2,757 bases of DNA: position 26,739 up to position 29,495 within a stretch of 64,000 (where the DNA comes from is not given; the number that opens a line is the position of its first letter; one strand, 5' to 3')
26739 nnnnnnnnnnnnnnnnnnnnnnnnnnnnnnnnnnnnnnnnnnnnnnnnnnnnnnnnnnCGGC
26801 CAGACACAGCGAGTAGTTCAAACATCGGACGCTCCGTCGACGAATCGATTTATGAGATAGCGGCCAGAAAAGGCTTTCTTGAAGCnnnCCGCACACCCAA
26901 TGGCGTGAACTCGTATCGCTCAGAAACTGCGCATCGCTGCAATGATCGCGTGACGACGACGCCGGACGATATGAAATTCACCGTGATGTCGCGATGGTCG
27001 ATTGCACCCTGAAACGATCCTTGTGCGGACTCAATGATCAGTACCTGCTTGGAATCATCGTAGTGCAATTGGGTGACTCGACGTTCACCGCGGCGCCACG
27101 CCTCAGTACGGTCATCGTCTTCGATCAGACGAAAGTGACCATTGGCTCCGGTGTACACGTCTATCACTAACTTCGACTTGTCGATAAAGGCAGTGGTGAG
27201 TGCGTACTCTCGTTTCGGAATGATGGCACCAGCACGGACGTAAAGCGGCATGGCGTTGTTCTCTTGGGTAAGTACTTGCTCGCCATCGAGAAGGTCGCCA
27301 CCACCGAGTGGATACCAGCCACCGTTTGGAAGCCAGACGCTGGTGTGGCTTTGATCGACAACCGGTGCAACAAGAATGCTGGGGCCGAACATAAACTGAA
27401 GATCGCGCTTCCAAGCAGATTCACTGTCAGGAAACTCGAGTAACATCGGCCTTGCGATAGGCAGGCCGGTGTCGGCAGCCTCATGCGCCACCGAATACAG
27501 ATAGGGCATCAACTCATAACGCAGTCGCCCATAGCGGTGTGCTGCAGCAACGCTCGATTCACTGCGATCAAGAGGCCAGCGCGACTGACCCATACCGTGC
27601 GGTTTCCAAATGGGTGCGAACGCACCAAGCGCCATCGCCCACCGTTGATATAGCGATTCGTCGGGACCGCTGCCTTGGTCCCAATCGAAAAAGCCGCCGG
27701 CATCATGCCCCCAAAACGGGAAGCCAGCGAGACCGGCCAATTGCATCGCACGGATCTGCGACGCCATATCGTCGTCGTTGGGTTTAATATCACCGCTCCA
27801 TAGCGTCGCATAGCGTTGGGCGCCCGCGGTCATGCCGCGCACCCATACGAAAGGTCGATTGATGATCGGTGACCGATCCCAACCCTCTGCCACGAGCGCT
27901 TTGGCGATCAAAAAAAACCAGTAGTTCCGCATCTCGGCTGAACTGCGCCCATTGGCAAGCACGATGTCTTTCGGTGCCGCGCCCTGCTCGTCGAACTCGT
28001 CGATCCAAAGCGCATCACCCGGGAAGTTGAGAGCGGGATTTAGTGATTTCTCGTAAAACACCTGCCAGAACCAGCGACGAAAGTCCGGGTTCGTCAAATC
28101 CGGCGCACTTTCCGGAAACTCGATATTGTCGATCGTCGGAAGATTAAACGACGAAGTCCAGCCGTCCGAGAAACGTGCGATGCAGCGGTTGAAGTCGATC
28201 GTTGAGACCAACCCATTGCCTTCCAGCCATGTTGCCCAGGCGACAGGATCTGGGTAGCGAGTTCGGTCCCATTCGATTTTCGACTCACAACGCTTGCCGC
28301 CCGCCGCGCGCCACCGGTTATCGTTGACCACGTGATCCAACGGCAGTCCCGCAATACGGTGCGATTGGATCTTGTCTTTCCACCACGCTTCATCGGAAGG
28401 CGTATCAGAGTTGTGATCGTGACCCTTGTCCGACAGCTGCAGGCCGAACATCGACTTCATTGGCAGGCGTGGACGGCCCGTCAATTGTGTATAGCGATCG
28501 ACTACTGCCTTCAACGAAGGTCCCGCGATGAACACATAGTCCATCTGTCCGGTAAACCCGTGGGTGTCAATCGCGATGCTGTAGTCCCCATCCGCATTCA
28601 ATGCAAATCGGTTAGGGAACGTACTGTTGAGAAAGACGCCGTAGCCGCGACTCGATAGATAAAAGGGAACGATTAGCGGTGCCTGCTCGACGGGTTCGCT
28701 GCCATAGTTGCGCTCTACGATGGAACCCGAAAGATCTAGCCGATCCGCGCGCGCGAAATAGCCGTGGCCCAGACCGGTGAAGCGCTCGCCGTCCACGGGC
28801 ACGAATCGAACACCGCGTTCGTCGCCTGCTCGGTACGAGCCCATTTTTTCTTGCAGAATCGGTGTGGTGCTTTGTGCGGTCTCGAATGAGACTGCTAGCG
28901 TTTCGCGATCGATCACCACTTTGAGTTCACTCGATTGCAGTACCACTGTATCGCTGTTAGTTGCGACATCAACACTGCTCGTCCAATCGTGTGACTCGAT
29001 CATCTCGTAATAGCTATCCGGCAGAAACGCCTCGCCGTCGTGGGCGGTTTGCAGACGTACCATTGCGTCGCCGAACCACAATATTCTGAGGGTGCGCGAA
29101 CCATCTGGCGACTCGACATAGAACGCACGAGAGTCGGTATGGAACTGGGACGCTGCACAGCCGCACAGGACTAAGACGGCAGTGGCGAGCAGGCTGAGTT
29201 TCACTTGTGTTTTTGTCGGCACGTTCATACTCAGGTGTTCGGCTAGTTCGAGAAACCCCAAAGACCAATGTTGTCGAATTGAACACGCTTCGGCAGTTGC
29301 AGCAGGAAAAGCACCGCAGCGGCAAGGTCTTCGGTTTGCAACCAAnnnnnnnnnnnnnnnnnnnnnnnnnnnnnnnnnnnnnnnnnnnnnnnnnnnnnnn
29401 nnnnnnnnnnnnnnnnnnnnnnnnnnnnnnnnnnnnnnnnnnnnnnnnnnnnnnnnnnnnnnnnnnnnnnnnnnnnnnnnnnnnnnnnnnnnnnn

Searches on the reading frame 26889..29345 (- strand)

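Call 13: search_protein_families(library=pfam, proteins=[window:26889-29345:-], max_evalue=0.00001)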
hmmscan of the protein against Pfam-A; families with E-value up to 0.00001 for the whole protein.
window:26889-29345:- (819 aa): 4 families
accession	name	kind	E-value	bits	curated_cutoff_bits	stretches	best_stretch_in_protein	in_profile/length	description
PF01055.32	Glyco_hydro_31_2nd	-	1.4e-50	173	23.5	1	293-618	2-327/328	Glycosyl hydrolases family 31 TIM-barrel domain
PF21365.3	Glyco_hydro_31_3rd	-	1.4e-22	80.4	24.4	1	627-709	1-87/87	Glycosyl hydrolase family 31 C-terminal domain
PF17137.9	DUF5110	-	1.2e-12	48.1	27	1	726-792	2-69/71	Domain of unknown function (DUF5110)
PF13802.12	Gal_mutarotas_2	-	4.2e-09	37.4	27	1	87-246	3-182/184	Glycosyl hydrolase 31 N-terminal galactose mutarotase-like domain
